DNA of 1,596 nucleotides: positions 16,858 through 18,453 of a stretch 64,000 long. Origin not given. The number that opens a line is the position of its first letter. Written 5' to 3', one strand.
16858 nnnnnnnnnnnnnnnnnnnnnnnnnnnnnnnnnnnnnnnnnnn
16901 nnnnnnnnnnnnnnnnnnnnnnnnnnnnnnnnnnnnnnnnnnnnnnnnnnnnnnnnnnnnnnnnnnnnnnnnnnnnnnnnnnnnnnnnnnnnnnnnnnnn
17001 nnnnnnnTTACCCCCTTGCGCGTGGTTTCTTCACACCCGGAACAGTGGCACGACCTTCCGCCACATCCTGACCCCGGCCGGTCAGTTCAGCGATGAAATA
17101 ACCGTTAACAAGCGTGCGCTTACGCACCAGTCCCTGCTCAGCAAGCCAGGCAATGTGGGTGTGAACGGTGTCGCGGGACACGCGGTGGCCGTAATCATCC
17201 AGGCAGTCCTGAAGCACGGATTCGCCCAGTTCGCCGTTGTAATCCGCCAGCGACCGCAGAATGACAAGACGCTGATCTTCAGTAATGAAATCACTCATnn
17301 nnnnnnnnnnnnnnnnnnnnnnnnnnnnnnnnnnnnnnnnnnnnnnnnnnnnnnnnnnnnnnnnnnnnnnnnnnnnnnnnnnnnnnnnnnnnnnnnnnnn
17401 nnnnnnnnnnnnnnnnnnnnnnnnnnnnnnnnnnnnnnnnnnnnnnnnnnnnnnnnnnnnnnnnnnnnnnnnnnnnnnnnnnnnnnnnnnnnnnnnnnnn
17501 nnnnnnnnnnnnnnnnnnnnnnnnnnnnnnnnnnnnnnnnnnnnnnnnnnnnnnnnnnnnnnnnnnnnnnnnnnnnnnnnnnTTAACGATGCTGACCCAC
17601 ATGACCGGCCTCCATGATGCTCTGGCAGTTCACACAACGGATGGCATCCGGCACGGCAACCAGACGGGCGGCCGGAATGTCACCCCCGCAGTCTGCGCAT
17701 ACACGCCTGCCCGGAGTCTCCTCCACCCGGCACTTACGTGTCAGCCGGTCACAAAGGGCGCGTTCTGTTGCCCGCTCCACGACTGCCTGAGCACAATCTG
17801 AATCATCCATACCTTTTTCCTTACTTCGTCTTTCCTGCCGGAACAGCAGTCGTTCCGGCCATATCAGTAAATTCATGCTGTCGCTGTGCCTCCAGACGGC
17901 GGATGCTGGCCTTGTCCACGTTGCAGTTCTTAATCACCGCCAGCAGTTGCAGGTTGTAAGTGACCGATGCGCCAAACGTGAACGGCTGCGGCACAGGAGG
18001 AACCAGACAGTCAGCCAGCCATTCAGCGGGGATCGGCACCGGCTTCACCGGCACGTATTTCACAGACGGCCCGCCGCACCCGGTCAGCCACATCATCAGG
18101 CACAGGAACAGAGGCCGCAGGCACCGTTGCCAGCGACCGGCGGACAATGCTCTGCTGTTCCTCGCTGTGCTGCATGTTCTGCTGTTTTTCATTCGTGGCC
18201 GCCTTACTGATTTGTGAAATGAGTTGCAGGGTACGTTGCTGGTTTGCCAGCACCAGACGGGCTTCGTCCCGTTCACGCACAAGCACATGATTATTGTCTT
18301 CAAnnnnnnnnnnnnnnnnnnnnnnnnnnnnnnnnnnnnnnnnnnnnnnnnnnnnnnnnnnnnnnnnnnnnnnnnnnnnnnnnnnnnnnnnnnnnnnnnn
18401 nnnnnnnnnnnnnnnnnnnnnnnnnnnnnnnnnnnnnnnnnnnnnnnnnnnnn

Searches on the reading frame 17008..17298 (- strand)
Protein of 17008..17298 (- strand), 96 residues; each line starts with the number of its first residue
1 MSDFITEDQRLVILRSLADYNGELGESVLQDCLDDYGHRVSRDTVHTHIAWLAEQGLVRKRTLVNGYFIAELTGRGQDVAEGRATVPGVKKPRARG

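Call 4: search_protein_families(library=pfam, proteins=[window:17008-17298:-], max_evalue=0.1)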
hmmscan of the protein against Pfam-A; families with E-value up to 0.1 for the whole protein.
window:17008-17298:- (96 aa): 5 families
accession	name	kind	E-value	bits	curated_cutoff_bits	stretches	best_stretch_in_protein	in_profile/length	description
PF25213.1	HVO_A0261_N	-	0.00032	21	35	1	9-83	12-74/86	HVO_A0261 N-terminal domain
PF08461.16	HTH_12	-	0.0012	19.1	21.4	1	12-77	2-63/66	Ribonuclease R winged-helix domain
PF12840.13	HTH_20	-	0.0067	16.8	27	1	10-61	6-51/51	Helix-turn-helix domain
PF01022.26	HTH_5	-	0.014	15.7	22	0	40-60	27-47/47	Bacterial regulatory protein, arsR family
PF01475.25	FUR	-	0.089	13.4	23.1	0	8-64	8-65/121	Ferric uptake regulator family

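Call 5: search_protein_families(library=phrogs, proteins=[window:17008-17298:-], max_evalue=0.01)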
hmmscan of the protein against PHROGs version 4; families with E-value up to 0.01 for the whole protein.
window:17008-17298:- (96 aa): 4 families
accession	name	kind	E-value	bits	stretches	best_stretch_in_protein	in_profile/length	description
phrog_436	-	unknown function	2e-40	137.9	1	1-95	11-106/125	-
phrog_13084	-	unknown function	0.00014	22.7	1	8-72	26-90/169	-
phrog_270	-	DNA, RNA and nucleotide metabolism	0.0013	19.2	1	11-71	50-117/383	replication initiation protein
phrog_2440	-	transcription regulation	0.0093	16.9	0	13-85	33-100/126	transcriptional regulator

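Call 55: search_protein_families(library=ncbifam, proteins=[window:17008-17298:-], max_evalue=0.01)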
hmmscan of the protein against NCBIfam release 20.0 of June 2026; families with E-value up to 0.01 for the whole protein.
window:17008-17298:- (96 aa): 3 families
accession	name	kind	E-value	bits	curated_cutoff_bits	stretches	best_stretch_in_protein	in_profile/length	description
NF050184.1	VpaChn25_0724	subfamily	2.9e-34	117.1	65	1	7-93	1-87/88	VpaChn25_0724 family phage protein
NF008646.0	PRK11639.1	equivalog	0.0037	17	167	1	8-72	26-90/171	zinc uptake transcriptional repressor Zur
NF033788.1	HTH_metalloreg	subfamily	0.0083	15.9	55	0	6-61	9-58/77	metalloregulator ArsR/SmtB family transcription factor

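Call 59: find_homologous_proteins(query=window:17008-17298:-, max_evalue=0.001)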
Query window:17008-17298:- (96 aa): 690 proteins with E <= 0.001 among 692 candidates; the best 120 are listed.
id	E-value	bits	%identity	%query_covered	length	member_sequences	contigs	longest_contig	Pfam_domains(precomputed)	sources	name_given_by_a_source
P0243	2.9e-56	205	99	100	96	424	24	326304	-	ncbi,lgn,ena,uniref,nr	ncbi:TPA: ArsR family transcriptional regulator [Escherichia coli]|uniref:VpaChn25_0724 family phage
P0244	2.9e-55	202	98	100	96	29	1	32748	-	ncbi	ncbi:ArsR family transcriptional regulator [Escherichia coli]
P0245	2.1e-54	199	96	100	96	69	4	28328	-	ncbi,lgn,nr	ncbi:ArsR family transcriptional regulator [Shigella dysenteriae]|nr:ArsR family transcriptional reg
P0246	3.9e-54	198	96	100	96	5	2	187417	-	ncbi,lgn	ncbi:ArsR family transcriptional regulator [Escherichia coli]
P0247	3.1e-51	189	91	99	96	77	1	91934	-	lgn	-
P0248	3.0e-50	186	89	100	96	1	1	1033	-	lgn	-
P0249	3.4e-49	183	93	100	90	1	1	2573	-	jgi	jgi:repressor of nif and glnA expression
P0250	4.3e-46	173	85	99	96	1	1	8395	-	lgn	-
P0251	8.5e-46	172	92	100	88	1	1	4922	-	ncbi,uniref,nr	ncbi:ArsR family transcriptional regulator [Escherichia coli]|uniref:VpaChn25_0724 family phage prot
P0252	3.1e-43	163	79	99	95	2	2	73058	-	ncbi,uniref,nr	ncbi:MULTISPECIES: ArsR family transcriptional regulator [Serratia]|uniref:VpaChn25_0724 family phag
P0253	6.7e-43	162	81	99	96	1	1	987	-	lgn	-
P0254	1.9e-41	158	96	79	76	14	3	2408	-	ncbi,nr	ncbi:ArsR family transcriptional regulator, partial [Escherichia coli]|nr:ArsR family transcriptiona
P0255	1.4e-39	152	76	98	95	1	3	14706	-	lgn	-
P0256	2.3e-37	145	74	100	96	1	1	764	-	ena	-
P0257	7.2e-37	143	72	100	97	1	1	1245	-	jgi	jgi:Fe2+ or Zn2+ uptake regulation protein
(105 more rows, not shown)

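Call 70: predict_structure(alignment_id=A1)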
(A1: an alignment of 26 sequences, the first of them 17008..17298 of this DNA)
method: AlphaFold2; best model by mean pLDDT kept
length: 96 residues; sequences in the alignment: 26
mean_pLDDT: 93.1   pTM: 0.86
mean pLDDT of the five models: 93.1, 91.9, 91.6, 88.9, 84.6
residues with pLDDT >= 90: 82; 70-90: 10; 50-70: 3; < 50: 1
segments of 3 or more residues with pLDDT < 50: none
pLDDT, mean of each block of 10 residues (from residue 1): 88 97 95 95 95 98 89 98 95 71
secondary structure, 60 per line:
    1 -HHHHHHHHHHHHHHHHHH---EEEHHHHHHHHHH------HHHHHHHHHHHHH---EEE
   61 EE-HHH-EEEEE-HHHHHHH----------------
elements in order: H2-19 E23-25 H26-35 H42-54 E58-62 E68-72 H74-80

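Call 73: fold_search(model_id=the predicted structure, library=pdb)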
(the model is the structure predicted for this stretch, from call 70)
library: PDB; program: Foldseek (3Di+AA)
matches with E <= 10: 1504; with E <= 0.001: 1
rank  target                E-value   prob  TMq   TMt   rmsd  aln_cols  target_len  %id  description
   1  8ylg_B                1.0e-03  1.00  0.61  0.38   2.4        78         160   19  Crystal structure of Burkholderia thailandensis MftR in complex with operator DNA (released 2024-11-13)
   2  2co5_A                1.2e-03  1.00  0.61  0.64   2.3        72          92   21  F93 FROM STIV, a winged-helix DNA-binding protein (released 2006-05-31)
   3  2fu4_A                1.2e-03  1.00  0.56  0.65   2.2        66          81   27  Crystal Structure of the DNA binding domain of E.coli FUR (Ferric Uptake Regulator) (released 2006-05-16)
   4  5l0p                  1.4e-03  1.00  0.60  0.20   1.7        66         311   27  Symmetry-based assembly of a two-dimensional protein lattice (released 2017-03-29)
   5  1ub9                  1.4e-03  1.00  0.61  0.59   1.9        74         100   24  Structure of the transcriptional regulator homologue protein from Pyrococcus horikoshii OT3 (released 2004-05-04)
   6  4ooi_B                1.4e-03  1.00  0.59  0.59   2.1        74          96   28  Reduced HlyU from Vibrio cholerae N16961 (released 2014-12-31)
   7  8ylg_A                1.6e-03  1.00  0.61  0.38   2.4        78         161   19  Crystal structure of Burkholderia thailandensis MftR in complex with operator DNA (released 2024-11-13)
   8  4k2e_A                1.6e-03  1.00  0.57  0.57   2.2        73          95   29  HlyU from Vibrio cholerae N16961 (released 2014-04-30)
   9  8xzu                  1.7e-03  1.00  0.63  0.47   1.9        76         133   20  HosA transcriptional regulator from enteropathogenic Escherichia coli O127:H6 (strain E2348/69) bound with 4-hydroxy ben (released 2024-08-28)
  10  4rs8_B                1.7e-03  1.00  0.62  0.71   2.8        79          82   23  Apo structure of novel pNOB8 plasmid centromere binding protein (released 2015-09-16)
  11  6pco_A                1.8e-03  1.00  0.59  0.42   2.3        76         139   18  Mechanism for regulation of DNA binding of Bordetella bronchiseptica BpsR by 6-hydroxynicotinic acid (released 2019-11-06)
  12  5k5q_A                1.9e-03  1.00  0.61  0.65   2.2        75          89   23  Structure of AspA-DNA complex: novel centromere bindng protein-centromere complex (released 2016-06-01)
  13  4ooi_C                1.9e-03  1.00  0.57  0.58   2.2        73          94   29  Reduced HlyU from Vibrio cholerae N16961 (released 2014-12-31)
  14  1tbx_B                2.0e-03  1.00  0.55  0.58   2.7        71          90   20  Crystal structure of SSV1 F-93 (released 2004-07-13)
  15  4xrf                  2.5e-03  1.00  0.60  0.42   2.5        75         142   25  Crystal structure of MepR like protein complexed with pseudoligands (released 2016-02-10)
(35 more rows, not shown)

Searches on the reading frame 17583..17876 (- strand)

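Call 4: search_protein_families(library=pfam, proteins=[window:17583-17876:-], max_evalue=0.1)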
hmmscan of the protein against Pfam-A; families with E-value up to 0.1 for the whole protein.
window:17583-17876:- (97 aa): 4 families
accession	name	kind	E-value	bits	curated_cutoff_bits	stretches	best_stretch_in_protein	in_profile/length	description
PF01258.23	zf-dskA_traR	-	2.2e-11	44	24.9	1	58-88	4-34/36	Prokaryotic dksA/traR C4-type zinc finger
PF12773.13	DZR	-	0.00022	21.8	27.3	1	48-90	3-36/45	Double zinc ribbon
PF13248.11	Zn_ribbon_3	-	0.082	12.9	27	0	55-67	14-26/26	zinc-ribbon domain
PF01155.25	HypA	-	0.083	13.4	28.9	0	47-87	60-95/112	Hydrogenase/urease nickel incorporation, metallochaperone, hypA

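Call 5: search_protein_families(library=phrogs, proteins=[window:17583-17876:-], max_evalue=0.01)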
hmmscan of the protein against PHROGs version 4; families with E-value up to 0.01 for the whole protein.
window:17583-17876:- (97 aa): 1 family
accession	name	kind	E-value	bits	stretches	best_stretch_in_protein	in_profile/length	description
phrog_54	-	other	7.4e-17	62.4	1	23-95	2-71/75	DksA-like zinc-finger protein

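Call 55: search_protein_families(library=ncbifam, proteins=[window:17583-17876:-], max_evalue=0.01)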
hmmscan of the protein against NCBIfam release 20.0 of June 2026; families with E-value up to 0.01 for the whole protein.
window:17583-17876:- (97 aa): 7 families
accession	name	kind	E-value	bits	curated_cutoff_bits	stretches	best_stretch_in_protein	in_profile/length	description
TIGR02419.1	C4_traR_proteo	subfamily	1.4e-17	64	59.7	1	24-89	1-64/64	phage/conjugal plasmid C-4 type zinc finger protein, TraR family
TIGR02890.1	bacill_yteA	subfamily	1.4e-05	25.3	134.4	1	59-87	88-116/159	regulatory protein, yteA family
NF010268.0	PRK13715.1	equivalog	1.8e-05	24.6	108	1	24-89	3-66/73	conjugal transfer protein TraR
NF008243.0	PRK11019.1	equivalog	2.6e-05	24.5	96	1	43-89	21-68/88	DksA/TraR family C4-type zinc finger protein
NF033459.1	DksA_like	equivalog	8.7e-05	22.8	105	1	23-90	37-111/113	RNA polymerase-binding protein DksA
NF008045.0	PRK10778.1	equivalog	0.0022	18.2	289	1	29-89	83-143/151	RNA polymerase-binding protein DksA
TIGR02420.1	dksA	equivalog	0.0042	17.5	115.5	0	40-86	63-109/110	RNA polymerase-binding protein DksA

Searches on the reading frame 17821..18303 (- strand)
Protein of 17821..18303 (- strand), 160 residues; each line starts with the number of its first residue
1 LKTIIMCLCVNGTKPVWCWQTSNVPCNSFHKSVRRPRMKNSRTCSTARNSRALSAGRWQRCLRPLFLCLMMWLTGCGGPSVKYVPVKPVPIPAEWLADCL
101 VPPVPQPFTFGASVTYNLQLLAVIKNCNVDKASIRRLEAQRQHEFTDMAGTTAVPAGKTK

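Call 4: search_protein_families(library=pfam, proteins=[window:17821-18303:-], max_evalue=0.1)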
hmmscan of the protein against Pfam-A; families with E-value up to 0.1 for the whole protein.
window:17821-18303:- (160 aa): 1 family
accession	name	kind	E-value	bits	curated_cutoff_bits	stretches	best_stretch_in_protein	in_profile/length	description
PF23793.1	LysC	-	1.3e-16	60.7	27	1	71-140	1-68/69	Rz1-like lysis system protein LysC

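Call 5: search_protein_families(library=phrogs, proteins=[window:17821-18303:-], max_evalue=0.01)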
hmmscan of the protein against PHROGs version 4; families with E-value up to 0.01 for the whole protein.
window:17821-18303:- (160 aa): 4 families
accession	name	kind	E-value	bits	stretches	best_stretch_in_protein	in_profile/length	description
phrog_3001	-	lysis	2.5e-40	137.3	1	86-155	1-70/70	Rz-like spanin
phrog_456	-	lysis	1.1e-18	67.8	1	65-146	15-95/102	Rz-like spanin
phrog_214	-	lysis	0.0014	19.5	1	102-139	138-175/176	Rz-like spanin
phrog_13582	-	unknown function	0.0032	18.1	1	97-136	10-48/63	-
